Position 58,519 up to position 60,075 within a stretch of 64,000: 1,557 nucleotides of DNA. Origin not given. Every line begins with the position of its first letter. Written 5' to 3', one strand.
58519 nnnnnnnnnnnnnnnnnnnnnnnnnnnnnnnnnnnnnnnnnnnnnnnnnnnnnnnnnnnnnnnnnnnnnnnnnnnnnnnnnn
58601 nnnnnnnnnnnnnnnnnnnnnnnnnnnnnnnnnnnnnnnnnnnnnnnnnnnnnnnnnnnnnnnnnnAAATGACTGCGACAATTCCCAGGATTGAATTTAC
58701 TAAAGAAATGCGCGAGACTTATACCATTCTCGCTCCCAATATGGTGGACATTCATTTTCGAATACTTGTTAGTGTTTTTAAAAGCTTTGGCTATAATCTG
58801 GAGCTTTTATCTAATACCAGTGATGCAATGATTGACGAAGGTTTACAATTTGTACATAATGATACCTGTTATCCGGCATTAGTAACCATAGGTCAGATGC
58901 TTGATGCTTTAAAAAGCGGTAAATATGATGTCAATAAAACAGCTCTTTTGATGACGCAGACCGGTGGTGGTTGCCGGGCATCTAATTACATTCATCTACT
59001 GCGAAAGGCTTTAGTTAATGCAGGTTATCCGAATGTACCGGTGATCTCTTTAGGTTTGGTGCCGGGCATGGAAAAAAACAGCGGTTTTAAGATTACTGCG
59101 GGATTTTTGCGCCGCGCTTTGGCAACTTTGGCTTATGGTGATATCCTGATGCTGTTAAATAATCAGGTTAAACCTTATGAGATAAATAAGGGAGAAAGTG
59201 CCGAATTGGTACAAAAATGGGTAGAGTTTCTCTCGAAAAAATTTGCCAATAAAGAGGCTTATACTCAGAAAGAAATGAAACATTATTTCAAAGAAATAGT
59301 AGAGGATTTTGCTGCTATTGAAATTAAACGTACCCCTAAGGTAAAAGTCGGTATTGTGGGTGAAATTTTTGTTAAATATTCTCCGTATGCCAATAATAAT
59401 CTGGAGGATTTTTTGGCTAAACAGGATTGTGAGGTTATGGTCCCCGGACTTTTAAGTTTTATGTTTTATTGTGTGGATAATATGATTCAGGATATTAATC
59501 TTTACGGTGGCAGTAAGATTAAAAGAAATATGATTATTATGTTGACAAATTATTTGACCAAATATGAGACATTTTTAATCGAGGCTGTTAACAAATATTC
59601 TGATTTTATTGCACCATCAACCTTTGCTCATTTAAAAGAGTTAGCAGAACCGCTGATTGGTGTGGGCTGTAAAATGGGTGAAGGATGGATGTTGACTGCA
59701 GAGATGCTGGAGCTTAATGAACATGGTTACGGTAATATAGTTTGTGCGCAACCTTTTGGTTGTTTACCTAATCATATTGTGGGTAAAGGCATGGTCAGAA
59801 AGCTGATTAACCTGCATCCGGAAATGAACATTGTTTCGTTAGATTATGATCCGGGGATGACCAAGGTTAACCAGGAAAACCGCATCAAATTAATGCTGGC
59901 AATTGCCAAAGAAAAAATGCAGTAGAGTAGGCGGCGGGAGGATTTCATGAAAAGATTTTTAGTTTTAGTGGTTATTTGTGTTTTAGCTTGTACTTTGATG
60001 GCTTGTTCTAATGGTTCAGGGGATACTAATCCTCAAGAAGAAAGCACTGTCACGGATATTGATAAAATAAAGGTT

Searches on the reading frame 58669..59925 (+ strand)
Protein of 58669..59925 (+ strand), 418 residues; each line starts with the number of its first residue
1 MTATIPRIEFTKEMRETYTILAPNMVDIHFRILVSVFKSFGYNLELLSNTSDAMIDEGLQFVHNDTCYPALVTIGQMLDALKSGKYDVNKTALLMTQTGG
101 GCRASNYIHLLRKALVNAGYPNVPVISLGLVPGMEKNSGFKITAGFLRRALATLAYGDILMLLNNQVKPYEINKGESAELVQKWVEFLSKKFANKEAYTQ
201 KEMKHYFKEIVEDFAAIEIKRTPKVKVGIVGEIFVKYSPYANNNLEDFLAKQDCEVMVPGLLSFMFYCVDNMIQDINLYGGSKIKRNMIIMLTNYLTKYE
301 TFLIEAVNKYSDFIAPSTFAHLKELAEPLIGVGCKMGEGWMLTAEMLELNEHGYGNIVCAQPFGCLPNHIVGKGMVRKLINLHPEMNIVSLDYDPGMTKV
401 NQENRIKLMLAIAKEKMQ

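Call 37: search_protein_families(library=pfam, max_evalue=0.000001, proteins=[window:58669-59925:+])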
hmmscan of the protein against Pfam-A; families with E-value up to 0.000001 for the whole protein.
window:58669-59925:+ (418 aa): 1 family
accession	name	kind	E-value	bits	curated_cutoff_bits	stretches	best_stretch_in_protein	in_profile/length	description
PF09989.15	DUF2229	-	1.1e-08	35.4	29.4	0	35-82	19-67/218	CoA enzyme activase uncharacterised domain (DUF2229)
